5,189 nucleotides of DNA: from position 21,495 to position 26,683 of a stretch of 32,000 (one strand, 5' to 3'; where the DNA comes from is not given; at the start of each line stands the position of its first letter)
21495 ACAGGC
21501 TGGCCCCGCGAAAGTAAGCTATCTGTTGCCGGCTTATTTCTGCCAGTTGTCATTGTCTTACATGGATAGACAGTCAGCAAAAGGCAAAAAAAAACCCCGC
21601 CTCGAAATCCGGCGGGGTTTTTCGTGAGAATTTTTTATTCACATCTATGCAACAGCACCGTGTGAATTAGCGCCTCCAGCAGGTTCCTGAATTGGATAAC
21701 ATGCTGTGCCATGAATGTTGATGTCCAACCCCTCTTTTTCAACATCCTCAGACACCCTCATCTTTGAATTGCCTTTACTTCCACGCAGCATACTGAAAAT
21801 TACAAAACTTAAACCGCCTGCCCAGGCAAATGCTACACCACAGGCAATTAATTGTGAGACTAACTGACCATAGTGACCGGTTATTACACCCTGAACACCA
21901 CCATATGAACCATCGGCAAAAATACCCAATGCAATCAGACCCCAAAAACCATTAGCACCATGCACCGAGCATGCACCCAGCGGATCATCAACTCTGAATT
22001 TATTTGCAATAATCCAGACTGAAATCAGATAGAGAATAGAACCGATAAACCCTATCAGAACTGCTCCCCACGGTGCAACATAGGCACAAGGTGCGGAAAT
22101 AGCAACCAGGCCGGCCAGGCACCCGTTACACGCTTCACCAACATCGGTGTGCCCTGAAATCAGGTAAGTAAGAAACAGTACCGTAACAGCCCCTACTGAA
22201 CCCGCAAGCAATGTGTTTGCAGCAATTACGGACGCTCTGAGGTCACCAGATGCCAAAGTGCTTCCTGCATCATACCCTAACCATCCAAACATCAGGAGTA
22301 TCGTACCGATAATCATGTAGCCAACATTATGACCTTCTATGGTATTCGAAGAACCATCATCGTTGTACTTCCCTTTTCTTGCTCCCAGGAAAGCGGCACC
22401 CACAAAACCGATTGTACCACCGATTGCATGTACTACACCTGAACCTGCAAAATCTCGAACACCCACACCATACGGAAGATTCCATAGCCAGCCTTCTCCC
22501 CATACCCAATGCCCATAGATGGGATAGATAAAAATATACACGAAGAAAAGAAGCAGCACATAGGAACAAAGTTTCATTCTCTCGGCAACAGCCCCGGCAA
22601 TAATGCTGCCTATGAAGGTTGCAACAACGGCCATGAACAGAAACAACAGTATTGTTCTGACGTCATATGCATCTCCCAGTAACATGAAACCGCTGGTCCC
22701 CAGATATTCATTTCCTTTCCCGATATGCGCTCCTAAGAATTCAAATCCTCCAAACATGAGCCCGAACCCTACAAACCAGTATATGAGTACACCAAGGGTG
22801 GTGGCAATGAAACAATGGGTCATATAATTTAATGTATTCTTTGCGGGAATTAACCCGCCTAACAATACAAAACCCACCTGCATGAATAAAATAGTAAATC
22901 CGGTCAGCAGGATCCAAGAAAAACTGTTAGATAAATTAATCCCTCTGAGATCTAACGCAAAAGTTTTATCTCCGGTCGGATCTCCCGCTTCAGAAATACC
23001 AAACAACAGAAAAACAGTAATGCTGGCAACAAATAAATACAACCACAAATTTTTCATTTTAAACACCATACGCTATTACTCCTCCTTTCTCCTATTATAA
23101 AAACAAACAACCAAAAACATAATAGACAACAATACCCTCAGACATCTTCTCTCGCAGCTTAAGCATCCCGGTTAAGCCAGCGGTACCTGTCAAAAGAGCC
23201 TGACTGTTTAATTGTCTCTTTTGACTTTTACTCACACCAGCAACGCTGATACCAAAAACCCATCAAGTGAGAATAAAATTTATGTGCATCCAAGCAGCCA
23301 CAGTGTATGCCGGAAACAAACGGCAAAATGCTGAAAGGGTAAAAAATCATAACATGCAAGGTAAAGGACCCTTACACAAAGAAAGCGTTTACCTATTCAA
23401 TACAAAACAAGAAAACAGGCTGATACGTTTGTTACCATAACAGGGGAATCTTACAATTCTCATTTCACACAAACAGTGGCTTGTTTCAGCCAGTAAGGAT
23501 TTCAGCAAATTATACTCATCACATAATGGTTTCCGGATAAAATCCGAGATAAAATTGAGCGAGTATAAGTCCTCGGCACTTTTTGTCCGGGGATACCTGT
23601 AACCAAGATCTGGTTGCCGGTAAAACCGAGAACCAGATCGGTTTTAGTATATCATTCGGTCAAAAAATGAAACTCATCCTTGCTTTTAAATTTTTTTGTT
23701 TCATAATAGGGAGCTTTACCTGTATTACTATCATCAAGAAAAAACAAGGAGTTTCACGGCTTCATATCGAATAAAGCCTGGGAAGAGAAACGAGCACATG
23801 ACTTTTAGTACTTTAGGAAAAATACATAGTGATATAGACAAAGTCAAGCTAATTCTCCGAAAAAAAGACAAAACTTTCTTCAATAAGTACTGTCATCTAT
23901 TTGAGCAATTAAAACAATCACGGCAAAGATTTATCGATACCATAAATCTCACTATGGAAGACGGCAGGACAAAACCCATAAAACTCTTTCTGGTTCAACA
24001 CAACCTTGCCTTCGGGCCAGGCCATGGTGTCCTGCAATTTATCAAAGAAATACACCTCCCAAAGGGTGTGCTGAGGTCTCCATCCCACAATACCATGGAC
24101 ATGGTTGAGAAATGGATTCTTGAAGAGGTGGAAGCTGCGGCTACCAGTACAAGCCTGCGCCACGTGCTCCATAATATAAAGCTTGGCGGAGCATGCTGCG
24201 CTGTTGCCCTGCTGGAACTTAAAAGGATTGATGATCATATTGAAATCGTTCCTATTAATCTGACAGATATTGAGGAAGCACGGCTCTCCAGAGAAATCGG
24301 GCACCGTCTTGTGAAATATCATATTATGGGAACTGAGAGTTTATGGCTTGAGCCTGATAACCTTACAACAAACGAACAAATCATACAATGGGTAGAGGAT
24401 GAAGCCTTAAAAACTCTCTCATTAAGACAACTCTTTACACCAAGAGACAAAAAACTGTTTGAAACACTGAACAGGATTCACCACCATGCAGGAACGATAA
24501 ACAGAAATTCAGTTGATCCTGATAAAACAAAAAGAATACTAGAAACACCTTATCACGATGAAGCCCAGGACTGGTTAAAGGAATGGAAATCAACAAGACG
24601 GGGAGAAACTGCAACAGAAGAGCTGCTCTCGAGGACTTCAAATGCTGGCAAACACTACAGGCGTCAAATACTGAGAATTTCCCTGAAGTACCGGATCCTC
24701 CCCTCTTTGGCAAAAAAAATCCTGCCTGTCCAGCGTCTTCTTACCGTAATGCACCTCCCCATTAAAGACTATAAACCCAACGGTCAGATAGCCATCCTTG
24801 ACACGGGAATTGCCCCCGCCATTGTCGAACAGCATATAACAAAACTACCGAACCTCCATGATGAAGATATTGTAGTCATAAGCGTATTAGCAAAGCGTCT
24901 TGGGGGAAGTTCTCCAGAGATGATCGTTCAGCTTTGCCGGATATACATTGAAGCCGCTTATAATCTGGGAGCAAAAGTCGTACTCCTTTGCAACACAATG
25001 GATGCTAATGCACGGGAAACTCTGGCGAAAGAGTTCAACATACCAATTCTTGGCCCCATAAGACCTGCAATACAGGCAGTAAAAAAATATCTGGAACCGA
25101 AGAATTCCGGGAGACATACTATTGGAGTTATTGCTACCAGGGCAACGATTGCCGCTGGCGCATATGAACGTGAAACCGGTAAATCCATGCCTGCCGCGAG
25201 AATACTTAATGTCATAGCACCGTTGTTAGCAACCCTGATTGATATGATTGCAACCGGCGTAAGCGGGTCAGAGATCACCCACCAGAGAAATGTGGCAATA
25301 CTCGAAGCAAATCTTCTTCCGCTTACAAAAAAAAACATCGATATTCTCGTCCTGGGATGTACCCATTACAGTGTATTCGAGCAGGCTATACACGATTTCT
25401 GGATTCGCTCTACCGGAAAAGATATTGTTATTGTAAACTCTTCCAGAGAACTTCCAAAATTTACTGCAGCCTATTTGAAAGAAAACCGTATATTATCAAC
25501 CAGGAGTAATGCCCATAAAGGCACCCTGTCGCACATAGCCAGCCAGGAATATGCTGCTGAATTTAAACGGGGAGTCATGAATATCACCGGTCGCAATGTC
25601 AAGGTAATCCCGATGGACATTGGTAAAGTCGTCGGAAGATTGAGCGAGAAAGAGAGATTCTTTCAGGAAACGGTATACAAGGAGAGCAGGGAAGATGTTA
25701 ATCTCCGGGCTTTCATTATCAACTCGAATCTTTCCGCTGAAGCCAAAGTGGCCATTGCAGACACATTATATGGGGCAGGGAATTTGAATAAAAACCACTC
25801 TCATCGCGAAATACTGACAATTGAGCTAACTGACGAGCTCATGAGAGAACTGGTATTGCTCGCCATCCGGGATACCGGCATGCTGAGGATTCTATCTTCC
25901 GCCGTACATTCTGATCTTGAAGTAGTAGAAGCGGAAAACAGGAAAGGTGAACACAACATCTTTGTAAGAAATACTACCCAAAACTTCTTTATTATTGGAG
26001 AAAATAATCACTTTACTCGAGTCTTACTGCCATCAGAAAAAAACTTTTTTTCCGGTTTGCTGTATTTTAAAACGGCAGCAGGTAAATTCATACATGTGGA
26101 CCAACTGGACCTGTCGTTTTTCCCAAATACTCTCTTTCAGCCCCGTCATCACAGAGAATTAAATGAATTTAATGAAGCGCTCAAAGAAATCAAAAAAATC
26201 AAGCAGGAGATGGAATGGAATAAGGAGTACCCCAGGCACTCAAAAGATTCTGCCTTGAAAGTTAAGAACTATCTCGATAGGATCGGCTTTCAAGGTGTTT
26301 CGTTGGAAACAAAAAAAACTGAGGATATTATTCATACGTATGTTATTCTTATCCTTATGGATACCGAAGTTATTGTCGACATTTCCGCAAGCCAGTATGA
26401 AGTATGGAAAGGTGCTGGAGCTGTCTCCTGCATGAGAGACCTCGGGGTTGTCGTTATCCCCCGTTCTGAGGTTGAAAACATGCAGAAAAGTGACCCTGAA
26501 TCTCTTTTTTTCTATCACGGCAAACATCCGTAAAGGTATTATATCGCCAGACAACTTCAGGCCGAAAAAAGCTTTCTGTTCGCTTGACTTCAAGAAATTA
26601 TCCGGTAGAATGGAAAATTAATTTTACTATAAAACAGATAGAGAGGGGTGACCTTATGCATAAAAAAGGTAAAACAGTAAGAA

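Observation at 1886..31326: Nine copies of a ~140-bp hairpin-rich intergenic repeat with terminal inverted repeats (MITE/REP-like) in 32 kb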

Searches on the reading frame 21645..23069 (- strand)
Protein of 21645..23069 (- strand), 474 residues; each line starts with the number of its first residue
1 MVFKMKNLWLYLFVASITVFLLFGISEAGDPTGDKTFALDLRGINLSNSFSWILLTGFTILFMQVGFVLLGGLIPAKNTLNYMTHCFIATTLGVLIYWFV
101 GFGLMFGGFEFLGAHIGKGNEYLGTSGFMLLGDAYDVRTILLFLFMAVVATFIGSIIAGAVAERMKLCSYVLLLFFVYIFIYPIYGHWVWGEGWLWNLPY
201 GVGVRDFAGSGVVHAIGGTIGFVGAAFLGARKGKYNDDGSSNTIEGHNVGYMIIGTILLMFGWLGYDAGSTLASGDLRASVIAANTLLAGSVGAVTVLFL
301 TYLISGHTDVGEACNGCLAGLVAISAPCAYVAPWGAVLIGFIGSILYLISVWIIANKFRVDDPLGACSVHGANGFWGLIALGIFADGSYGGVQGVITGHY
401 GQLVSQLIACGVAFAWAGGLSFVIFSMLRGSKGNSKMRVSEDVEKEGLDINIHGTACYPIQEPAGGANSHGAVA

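Call 9: search_protein_families(library=pfam, proteins=[window:21645-23069:-])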
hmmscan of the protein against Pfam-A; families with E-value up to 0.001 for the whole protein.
window:21645-23069:- (474 aa): 1 family
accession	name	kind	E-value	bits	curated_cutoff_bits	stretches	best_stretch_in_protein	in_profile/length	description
PF00909.26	Ammonium_transp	-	6.4e-101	338.4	23.2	1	52-458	2-399/399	Ammonium Transporter Family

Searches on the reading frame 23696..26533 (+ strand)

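Call 9: search_protein_families(library=pfam, proteins=[window:23696-26533:+])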
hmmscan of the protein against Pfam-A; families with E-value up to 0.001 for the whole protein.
window:23696-26533:+ (945 aa): 2 families
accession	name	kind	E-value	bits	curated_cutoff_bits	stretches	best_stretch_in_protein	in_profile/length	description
PF01177.27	Asp_Glu_race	-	7.4e-09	36.1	31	1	423-565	65-192/211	Asp/Glu/Hydantoin racemase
PF02812.23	ELFV_dehydrog_N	-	0.0002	21.5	25.3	0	82-172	8-77/129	Glu/Leu/Phe/Val dehydrogenase, dimerisation domain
